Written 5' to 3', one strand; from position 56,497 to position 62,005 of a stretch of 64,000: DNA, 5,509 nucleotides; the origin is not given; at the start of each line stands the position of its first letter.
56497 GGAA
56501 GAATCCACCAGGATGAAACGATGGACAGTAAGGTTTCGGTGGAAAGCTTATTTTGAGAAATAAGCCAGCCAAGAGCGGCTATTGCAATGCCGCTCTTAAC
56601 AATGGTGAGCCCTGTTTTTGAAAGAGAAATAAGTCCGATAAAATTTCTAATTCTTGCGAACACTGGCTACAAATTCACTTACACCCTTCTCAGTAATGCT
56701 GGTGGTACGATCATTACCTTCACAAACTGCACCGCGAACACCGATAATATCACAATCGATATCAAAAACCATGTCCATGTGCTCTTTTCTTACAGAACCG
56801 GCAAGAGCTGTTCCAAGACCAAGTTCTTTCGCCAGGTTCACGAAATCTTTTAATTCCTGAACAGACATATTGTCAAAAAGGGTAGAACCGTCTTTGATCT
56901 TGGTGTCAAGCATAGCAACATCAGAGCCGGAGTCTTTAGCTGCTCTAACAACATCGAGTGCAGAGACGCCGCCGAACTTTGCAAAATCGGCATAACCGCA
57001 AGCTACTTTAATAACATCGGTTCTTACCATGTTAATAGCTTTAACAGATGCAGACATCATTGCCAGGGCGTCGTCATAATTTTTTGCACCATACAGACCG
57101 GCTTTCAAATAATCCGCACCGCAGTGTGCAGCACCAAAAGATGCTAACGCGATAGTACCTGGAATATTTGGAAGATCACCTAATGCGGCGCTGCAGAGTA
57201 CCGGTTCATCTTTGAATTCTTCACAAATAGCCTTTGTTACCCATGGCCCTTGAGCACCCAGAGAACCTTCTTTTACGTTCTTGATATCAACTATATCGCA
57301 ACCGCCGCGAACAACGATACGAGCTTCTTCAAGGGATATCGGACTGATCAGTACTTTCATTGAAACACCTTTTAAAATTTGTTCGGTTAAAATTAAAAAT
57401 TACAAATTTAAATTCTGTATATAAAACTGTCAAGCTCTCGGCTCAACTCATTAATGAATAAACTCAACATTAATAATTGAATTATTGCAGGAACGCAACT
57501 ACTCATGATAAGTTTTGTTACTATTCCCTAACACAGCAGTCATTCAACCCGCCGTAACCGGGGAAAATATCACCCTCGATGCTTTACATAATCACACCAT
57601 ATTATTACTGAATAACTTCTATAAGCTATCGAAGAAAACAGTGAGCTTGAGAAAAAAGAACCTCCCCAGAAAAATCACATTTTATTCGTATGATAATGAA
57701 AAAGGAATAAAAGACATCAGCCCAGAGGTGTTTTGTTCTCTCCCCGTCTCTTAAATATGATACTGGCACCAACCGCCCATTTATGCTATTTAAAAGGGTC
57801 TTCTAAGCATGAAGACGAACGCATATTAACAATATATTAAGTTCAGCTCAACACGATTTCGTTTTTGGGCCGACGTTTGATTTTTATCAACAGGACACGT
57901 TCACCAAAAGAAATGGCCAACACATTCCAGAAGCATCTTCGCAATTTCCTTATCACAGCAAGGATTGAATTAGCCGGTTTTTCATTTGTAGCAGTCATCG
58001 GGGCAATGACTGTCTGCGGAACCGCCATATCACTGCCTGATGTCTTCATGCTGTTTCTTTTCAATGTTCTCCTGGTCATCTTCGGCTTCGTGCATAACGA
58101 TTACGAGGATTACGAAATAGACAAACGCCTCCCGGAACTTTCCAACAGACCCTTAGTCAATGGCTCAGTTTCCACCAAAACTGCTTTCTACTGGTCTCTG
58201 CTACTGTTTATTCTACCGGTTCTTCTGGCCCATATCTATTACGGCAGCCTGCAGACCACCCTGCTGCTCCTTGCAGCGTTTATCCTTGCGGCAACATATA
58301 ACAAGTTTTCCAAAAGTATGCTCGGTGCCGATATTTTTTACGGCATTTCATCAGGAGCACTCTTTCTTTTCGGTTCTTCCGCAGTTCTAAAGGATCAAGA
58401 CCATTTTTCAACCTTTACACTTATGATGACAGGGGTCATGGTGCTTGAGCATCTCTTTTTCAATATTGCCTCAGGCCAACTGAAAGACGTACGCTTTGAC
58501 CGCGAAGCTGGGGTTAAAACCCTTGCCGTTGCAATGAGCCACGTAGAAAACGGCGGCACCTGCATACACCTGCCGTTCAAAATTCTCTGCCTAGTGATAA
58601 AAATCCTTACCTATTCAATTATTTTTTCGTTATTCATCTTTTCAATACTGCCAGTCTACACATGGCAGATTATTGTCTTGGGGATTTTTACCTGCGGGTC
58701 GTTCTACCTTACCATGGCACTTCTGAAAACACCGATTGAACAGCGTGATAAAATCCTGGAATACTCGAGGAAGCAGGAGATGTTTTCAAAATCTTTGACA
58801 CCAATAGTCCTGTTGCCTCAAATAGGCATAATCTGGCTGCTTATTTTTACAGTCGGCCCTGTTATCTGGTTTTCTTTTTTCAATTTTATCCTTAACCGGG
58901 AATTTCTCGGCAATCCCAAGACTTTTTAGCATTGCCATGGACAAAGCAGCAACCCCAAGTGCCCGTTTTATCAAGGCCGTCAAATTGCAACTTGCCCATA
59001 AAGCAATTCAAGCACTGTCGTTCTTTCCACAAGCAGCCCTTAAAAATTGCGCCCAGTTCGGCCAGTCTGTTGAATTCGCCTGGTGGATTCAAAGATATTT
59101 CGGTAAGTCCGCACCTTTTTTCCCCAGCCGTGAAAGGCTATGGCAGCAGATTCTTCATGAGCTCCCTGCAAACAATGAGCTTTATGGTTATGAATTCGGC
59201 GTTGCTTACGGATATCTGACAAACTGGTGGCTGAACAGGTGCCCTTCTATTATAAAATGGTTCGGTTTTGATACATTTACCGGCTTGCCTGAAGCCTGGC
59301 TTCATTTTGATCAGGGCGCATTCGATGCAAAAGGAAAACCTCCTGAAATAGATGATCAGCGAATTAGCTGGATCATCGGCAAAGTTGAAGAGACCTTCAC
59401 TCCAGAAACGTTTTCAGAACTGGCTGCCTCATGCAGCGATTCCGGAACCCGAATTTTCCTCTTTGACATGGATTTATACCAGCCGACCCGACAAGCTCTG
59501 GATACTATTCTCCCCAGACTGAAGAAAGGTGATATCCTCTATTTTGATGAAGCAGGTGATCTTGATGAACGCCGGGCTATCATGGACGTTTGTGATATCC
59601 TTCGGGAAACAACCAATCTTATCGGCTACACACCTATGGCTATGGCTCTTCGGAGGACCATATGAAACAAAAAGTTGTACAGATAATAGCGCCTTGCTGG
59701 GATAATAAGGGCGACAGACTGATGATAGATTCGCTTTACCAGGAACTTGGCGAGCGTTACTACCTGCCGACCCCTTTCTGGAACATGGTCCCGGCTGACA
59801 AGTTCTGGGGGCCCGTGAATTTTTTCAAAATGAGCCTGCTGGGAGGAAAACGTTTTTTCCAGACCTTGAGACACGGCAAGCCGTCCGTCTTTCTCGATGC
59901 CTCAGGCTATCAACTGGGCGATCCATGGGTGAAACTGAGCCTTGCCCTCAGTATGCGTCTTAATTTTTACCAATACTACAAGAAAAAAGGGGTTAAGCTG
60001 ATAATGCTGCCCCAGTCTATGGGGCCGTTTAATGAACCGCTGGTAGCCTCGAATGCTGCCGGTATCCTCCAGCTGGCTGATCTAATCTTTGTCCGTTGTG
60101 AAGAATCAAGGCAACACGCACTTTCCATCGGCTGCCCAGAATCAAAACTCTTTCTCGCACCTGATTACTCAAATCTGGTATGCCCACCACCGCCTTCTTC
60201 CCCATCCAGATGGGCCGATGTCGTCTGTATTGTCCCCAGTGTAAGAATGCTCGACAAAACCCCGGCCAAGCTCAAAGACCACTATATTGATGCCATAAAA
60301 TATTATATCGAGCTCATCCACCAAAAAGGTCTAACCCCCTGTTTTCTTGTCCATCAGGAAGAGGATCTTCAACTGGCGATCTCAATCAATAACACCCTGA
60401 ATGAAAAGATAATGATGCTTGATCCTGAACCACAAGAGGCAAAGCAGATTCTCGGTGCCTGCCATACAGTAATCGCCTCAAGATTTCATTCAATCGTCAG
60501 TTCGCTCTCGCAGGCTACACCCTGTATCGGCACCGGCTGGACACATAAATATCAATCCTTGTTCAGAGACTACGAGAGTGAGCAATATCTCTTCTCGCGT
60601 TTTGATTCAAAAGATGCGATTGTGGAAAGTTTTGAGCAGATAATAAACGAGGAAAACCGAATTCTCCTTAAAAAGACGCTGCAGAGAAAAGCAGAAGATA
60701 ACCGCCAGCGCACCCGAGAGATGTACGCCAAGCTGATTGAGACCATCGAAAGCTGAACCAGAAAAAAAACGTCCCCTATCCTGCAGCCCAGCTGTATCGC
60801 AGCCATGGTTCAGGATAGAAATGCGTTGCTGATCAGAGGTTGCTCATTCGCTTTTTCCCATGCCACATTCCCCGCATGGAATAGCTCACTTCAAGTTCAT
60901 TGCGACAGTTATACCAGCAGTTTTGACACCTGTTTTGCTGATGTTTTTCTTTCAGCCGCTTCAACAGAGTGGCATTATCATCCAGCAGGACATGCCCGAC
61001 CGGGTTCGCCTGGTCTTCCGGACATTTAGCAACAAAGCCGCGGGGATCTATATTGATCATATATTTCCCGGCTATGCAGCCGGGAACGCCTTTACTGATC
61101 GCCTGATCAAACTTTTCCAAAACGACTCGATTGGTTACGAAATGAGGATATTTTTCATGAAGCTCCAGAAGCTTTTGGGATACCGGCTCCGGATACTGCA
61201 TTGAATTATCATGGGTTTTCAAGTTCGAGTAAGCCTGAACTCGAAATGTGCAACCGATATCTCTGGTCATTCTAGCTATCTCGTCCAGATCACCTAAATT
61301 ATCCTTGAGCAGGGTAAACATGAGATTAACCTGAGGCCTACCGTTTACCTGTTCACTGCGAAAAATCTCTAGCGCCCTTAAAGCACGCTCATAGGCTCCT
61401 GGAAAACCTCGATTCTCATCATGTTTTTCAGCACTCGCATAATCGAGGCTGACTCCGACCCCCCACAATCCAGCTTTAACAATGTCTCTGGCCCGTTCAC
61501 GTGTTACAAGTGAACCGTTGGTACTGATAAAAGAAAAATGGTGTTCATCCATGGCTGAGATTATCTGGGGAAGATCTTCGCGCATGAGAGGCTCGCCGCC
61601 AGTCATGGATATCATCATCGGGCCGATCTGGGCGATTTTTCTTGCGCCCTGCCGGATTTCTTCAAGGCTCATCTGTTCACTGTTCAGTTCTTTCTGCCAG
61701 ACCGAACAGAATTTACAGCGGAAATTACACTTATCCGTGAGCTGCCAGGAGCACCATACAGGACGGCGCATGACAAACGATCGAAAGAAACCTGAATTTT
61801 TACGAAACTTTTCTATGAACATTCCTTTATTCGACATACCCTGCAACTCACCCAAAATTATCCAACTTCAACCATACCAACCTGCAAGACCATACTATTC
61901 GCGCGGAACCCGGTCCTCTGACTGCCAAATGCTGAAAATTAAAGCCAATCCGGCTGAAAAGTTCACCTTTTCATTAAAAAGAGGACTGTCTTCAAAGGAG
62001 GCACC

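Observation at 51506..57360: Tight five-gene operon linking an MfnB-like furan-phosphate synthase homologue to a flippase-like protein, a TatT/DctP-like pair and an RND exporter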

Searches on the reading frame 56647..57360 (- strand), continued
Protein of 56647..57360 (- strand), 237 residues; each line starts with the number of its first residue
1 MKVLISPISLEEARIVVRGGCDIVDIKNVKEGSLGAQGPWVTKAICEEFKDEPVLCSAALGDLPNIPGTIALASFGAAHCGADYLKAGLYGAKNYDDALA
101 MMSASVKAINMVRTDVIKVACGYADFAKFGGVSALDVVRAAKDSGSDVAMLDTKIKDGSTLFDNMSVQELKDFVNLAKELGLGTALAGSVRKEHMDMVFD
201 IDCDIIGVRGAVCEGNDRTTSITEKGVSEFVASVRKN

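Call 40: find_encoding_contigs(protein=P0032, flank=10000, max_places=1)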
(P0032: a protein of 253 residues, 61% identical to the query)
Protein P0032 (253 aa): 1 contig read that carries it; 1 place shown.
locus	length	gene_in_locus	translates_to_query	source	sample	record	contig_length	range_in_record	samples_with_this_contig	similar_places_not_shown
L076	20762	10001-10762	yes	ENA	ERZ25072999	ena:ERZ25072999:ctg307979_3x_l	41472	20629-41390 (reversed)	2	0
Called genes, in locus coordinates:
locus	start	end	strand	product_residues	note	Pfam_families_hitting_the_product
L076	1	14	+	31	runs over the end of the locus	?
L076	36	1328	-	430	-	-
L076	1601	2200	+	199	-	PF04286:DUF445 (weak)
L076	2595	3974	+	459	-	PF13229:Beta_helix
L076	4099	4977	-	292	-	PF04754:Transposase_31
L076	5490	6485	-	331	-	PF00248:Aldo_ket_red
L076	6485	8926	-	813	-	PF03176:MMPL, PF02460:Patched (faint), PF12349:Sterol-sensing, PF03176:MMPL, PF00696:AA_kinase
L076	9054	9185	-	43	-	-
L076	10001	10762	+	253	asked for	PF04476:4HFCP_synth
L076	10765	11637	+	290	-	PF16811:TAtT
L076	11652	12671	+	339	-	PF03480:DctP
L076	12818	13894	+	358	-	-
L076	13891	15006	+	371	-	PF00348:polyprenyl_synt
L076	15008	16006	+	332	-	PF01040:UbiA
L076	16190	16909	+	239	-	PF07238:PilZ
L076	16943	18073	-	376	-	PF02470:MlaD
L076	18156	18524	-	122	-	-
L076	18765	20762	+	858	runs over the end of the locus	PF01839:FG-GAP (faint), PF13517:FG-GAP_3, PF07593:UnbV_ASPIC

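Call 44: search_protein_families(library=ncbifam, proteins=[L074:13402-14409:+, L074:14412-15428:+], max_evalue=0.01)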
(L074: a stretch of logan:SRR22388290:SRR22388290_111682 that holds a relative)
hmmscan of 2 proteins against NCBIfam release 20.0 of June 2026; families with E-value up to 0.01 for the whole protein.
L074:13402-14409:+ (335 aa): 20 families
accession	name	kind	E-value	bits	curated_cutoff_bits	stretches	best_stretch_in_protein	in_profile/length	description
NF009523.0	PRK12884.1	equivalog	1.1e-16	60.9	269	1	2-258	4-235/279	prenyltransferase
TIGR01475.1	ubiA_other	subfamily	6.5e-14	52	180.8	1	2-250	2-234/282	UbiA-like polyprenyltransferase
NF009609.0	PRK13106.1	equivalog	4e-12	46.1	349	1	5-263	18-265/301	prenyltransferase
TIGR01474.1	ubiA_proteo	equivalog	1.1e-10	41.5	275.45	1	38-254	42-247/282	4-hydroxybenzoate octaprenyltransferase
NF009513.0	PRK12872.1-3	equivalog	1e-08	35.1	288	1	34-274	51-267/293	prenyltransferase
NF008977.0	PRK12324.1-2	equivalog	1.4e-08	34.5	234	1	2-141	2-140/297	decaprenyl-phosphate phosphoribosyltransferase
NF009521.0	PRK12882.1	equivalog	1e-07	31.5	296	1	4-207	7-202/280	geranylgeranylglycerol-phosphate geranylgeranyltransferase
NF009532.0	PRK12895.1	equivalog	1.5e-07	31.1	414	1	4-242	8-233/286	prenyltransferase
NF009526.0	PRK12888.1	equivalog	3.4e-07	30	364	1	2-210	15-219/301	4-hydroxybenzoate octaprenyltransferase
NF041584.1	MqnP_SCO4491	exception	1.5e-06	28.1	420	1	3-226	4-221/285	menaquinone biosynthesis prenyltransferase MqnP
NF045897.1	SCO3242_trans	equivalog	5.3e-06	26.2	260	1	51-169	46-156/287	SCO3242 family prenyltransferase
NF006088.0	PRK08238.1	equivalog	6.5e-06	25.1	351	1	54-138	245-327/482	UbiA family prenyltransferase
NF041586.1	MqnP_DT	exception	1.7e-05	24.7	430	1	3-205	1-196/277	menaquinone biosynthesis prenyltransferase MqnP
TIGR01473.1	cyoE_ctaB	equivalog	8.8e-05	22.4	210.3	1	3-132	1-131/281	heme o synthase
NF008978.0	PRK12324.1-4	equivalog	9.9e-05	21.4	207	1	42-149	75-180/322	decaprenyl-phosphate phosphoribosyltransferase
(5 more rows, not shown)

L074:14412-15428:+ (338 aa): 12 families
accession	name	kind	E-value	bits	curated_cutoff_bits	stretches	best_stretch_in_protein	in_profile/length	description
NF009523.0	PRK12884.1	equivalog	1.2e-17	64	269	1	5-273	3-248/279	prenyltransferase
NF009609.0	PRK13106.1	equivalog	8.6e-11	41.8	349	1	5-212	14-221/301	prenyltransferase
NF009521.0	PRK12882.1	equivalog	8.4e-09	35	296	1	21-244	21-224/280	geranylgeranylglycerol-phosphate geranylgeranyltransferase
NF009522.0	PRK12883.1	equivalog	1e-08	35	353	1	22-235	20-218/279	geranylgeranylglycerol-phosphate geranylgeranyltransferase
TIGR01474.1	ubiA_proteo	equivalog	2.4e-08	33.8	275.45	1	49-243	51-237/282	4-hydroxybenzoate octaprenyltransferase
TIGR01475.1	ubiA_other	subfamily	2.1e-07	30.7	180.8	1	6-247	2-234/282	UbiA-like polyprenyltransferase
NF009513.0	PRK12872.1-3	equivalog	6.8e-07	29.1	288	1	22-257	35-261/293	prenyltransferase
NF008977.0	PRK12324.1-2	equivalog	2e-06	27.5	234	1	8-194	4-182/297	decaprenyl-phosphate phosphoribosyltransferase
NF045897.1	SCO3242_trans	equivalog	6.7e-05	22.6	260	1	42-157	34-144/287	SCO3242 family prenyltransferase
NF006088.0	PRK08238.1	equivalog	0.00022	20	351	1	37-155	225-342/482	UbiA family prenyltransferase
NF009514.0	PRK12873.1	equivalog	0.00059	19.3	246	1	52-131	60-141/297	4-hydroxybenzoate polyprenyltransferase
TIGR01476.1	chlor_syn_BchG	subfamily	0.0011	18.5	212.3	1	22-239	17-233/283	(bacterio)chlorophyll synthase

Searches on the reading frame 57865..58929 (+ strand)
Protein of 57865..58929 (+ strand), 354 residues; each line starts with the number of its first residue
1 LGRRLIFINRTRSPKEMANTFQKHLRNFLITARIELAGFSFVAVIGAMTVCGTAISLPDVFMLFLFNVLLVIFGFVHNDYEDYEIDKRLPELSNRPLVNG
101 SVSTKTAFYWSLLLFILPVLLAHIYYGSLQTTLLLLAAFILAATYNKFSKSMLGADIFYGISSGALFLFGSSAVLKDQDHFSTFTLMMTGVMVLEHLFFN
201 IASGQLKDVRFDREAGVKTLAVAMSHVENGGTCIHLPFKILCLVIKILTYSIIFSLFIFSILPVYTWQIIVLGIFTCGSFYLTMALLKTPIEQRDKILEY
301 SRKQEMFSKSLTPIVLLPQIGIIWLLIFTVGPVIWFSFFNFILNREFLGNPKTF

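Call 3: search_protein_families(library=pfam, proteins=[window:57865-58929:+], max_evalue=0.01)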
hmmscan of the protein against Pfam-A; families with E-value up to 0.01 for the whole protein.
window:57865-58929:+ (354 aa): 1 family
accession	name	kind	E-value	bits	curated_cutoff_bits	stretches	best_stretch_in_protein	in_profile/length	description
PF01040.23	UbiA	-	5.1e-28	98.5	34.2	1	42-278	4-226/250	UbiA prenyltransferase family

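Call 4: search_protein_families(library=ncbifam, proteins=[window:57865-58929:+], max_evalue=0.01)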
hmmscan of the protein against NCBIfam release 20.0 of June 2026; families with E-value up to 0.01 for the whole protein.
window:57865-58929:+ (354 aa): 19 families
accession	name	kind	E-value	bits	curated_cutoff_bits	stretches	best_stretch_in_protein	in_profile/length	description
NF009523.0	PRK12884.1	equivalog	2.7e-20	72.7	269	1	26-296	5-254/279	prenyltransferase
NF009521.0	PRK12882.1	equivalog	1.8e-14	53.7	296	1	40-262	21-236/280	geranylgeranylglycerol-phosphate geranylgeranyltransferase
NF009522.0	PRK12883.1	equivalog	1.6e-12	47.5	353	1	41-265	20-233/279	geranylgeranylglycerol-phosphate geranylgeranyltransferase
TIGR01475.1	ubiA_other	subfamily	2.3e-11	43.7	180.8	1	33-281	10-247/282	UbiA-like polyprenyltransferase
NF003348.0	PRK04375.1-1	equivalog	3.4e-11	43.1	285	1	40-268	18-245/292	heme o synthase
TIGR01474.1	ubiA_proteo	equivalog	4.3e-11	42.8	275.45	1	54-254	34-231/282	4-hydroxybenzoate octaprenyltransferase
NF035940.1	prenyl_rel_EboC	equivalog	1.5e-10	40.9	250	1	36-183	19-161/292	UbiA-like protein EboC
TIGR01473.1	cyoE_ctaB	equivalog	1.6e-10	41.2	210.3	1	41-316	17-272/281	heme o synthase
NF009609.0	PRK13106.1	equivalog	2.8e-10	40.1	349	1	22-259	12-248/301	prenyltransferase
NF003349.0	PRK04375.1-2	equivalog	2.9e-08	33.2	246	1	14-193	14-192/318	heme o synthase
NF008977.0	PRK12324.1-2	equivalog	2.4e-07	30.5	234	1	55-189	34-164/297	decaprenyl-phosphate phosphoribosyltransferase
NF005742.0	PRK07566.1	equivalog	2e-06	27.2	313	1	69-293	77-287/315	chlorophyll synthase ChlG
NF009526.0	PRK12888.1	equivalog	3.1e-06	26.8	364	1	22-222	16-210/301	4-hydroxybenzoate octaprenyltransferase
NF041584.1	MqnP_SCO4491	exception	5.6e-06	26.3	420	1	28-140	10-121/285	menaquinone biosynthesis prenyltransferase MqnP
NF041585.1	MqnP_Cj_Hp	exception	8.6e-06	25.4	375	1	38-224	18-200/281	menaquinone biosynthesis prenyltransferase MqnP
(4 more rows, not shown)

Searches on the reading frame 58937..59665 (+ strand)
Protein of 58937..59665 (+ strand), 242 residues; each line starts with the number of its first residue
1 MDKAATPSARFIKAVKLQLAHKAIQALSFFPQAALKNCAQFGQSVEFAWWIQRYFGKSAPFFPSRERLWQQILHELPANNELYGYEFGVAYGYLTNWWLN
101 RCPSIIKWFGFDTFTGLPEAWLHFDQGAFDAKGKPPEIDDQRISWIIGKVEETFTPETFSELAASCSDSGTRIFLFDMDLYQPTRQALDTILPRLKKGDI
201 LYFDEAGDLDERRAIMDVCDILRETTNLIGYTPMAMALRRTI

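Call 3: search_protein_families(library=pfam, proteins=[window:58937-59665:+], max_evalue=0.01)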
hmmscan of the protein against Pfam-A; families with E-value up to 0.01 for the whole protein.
window:58937-59665:+ (242 aa): 1 family
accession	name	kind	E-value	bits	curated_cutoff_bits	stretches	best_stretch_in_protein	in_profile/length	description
PF13578.12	Methyltransf_24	-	0.00081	20.7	26.3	1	86-205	2-104/105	Methyltransferase domain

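Call 4: search_protein_families(library=ncbifam, proteins=[window:58937-59665:+], max_evalue=0.01)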
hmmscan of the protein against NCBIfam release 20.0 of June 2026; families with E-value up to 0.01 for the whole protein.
window:58937-59665:+ (242 aa): 0 families

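Call 18: search_protein_families(library=pfam, proteins=[window:58937-59665:+], max_evalue=0.1)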
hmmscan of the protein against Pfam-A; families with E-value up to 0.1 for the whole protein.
window:58937-59665:+ (242 aa): 2 families
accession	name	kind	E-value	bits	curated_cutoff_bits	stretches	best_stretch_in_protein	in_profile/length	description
PF13578.12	Methyltransf_24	-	0.00081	20.7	26.3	1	86-205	2-104/105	Methyltransferase domain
PF05711.17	TylF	-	0.097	12.3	23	0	154-215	177-238/264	Macrocin-O-methyltransferase (TylF)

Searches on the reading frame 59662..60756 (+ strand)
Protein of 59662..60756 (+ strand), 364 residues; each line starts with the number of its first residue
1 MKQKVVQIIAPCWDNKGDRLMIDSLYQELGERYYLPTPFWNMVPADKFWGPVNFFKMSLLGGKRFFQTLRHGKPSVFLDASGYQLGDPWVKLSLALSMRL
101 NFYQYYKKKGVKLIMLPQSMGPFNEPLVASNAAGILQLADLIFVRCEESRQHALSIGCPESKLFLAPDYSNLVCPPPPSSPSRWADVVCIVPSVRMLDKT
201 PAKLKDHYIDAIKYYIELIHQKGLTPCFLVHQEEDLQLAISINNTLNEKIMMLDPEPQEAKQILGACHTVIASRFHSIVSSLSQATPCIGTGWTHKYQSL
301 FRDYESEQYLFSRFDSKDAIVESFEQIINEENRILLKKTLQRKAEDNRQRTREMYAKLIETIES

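Call 3: search_protein_families(library=pfam, proteins=[window:59662-60756:+], max_evalue=0.01)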
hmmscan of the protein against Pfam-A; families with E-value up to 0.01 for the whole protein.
window:59662-60756:+ (364 aa): 1 family
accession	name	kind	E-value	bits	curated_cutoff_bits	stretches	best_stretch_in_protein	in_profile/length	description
PF04230.19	PS_pyruv_trans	-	2e-27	97.3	25.3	1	15-293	1-278/280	Polysaccharide pyruvyl transferase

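Call 4: search_protein_families(library=ncbifam, proteins=[window:59662-60756:+], max_evalue=0.01)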
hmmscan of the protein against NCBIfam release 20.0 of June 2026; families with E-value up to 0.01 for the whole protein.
window:59662-60756:+ (364 aa): 3 families
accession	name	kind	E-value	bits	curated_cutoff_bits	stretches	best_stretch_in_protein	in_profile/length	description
TIGR03609.1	S_layer_CsaB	equivalog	2.9e-16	59.7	213.1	1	107-307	97-292/301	polysaccharide pyruvyl transferase CsaB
NF007452.0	PRK10017.1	equivalog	6.6e-06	25.2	399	1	236-362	297-422/426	colanic acid biosynthesis pyruvyl transferase WcaK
TIGR04006.1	wcaK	equivalog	2.6e-05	23.2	727.1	1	236-300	297-361/426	colanic acid biosynthesis pyruvyl transferase WcaK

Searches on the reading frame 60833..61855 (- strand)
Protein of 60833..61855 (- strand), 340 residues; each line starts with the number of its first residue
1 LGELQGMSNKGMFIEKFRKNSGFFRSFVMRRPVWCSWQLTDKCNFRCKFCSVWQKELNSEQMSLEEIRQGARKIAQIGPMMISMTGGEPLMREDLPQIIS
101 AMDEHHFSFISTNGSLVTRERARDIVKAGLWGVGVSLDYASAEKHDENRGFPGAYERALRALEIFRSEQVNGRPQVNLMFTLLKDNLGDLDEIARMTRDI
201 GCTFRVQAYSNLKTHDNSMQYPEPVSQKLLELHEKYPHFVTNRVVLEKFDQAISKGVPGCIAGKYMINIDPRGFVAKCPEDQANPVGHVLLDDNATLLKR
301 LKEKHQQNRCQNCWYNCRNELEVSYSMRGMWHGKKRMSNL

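Call 18: search_protein_families(library=pfam, proteins=[window:60833-61855:-], max_evalue=0.1)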
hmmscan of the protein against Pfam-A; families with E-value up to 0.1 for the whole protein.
window:60833-61855:- (340 aa): 2 families
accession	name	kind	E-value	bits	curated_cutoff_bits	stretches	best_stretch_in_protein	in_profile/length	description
PF04055.27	Radical_SAM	-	1.5e-26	94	29.5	1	38-196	2-165/166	Radical SAM superfamily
PF13353.11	Fer4_12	-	0.0046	17.7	22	1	41-114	13-91/137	4Fe-4S single cluster domain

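Call 19: search_protein_families(library=ncbifam, proteins=[window:60833-61855:-], max_evalue=0.001)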
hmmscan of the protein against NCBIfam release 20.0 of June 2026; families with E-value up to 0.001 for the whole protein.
window:60833-61855:- (340 aa): 61 families (the best 25 are shown)
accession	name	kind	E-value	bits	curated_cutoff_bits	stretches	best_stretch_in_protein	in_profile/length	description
TIGR04546.1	rSAM_ahbC_deAc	equivalog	3.9e-29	101.6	650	1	29-199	36-202/390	12,18-didecarboxysiroheme deacetylase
TIGR04347.1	pseudo_SAM_Halo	equivalog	4.1e-28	98.7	525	1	30-202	36-204/390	TIGR04347 family pseudo-SAM/SPASM protein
TIGR04545.1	rSAM_ahbD_hemeb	equivalog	4.7e-28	98.6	500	1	36-202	3-167/339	heme b synthase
TIGR03962.1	mycofact_rSAM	equivalog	7.2e-28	97.7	265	1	30-314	9-304/339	mycofactocin radical SAM maturase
TIGR04055.1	rSAM_NirJ2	equivalog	9.2e-28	97.7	500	1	36-202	3-166/326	putative heme d1 biosynthesis radical SAM protein NirJ2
TIGR03961.1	rSAM_PTO1314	hypoth_equivalog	1.7e-25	90.1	306.05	1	29-317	19-302/332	PTO1314 family radical SAM protein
TIGR04053.2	TIGR04053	equivalog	2.4e-24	86.3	395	1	30-203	5-179/366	TIGR04053 family radical SAM/SPASM domain-containing protein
TIGR02666.1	moaA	equivalog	1.3e-23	83.5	284.05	1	39-226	16-208/336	GTP 3',8-cyclase MoaA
TIGR04054.1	rSAM_NirJ1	equivalog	2.2e-23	82.5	650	1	35-199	38-199/387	putative heme d1 biosynthesis radical SAM protein NirJ1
NF050035.1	rSAM_WgK_link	exception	2.4e-23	82.7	650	1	31-204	7-178/367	radical SAM/SPASM peptide maturase WgkB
TIGR02668.1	moaA_archaeal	equivalog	5e-23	81.5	325.25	1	38-226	15-204/303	GTP 3',8-cyclase MoaA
TIGR04051.1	rSAM_NirJ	equivalog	7.3e-23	81.1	515.45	1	36-200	5-166/354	heme d1 biosynthesis radical SAM protein NirJ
TIGR04303.1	GeoRSP_rSAM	equivalog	4.3e-22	79.1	400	1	31-172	3-143/325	GeoRSP system radical SAM/SPASM protein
TIGR04250.1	SCM_rSAM_ScmE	equivalog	1.4e-21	76.8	400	1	38-199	8-167/358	SynChlorMet cassette radical SAM/SPASM protein ScmE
NF001199.0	PRK00164.2-1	equivalog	1.7e-21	76.6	231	1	38-218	17-196/308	GTP 3',8-cyclase MoaA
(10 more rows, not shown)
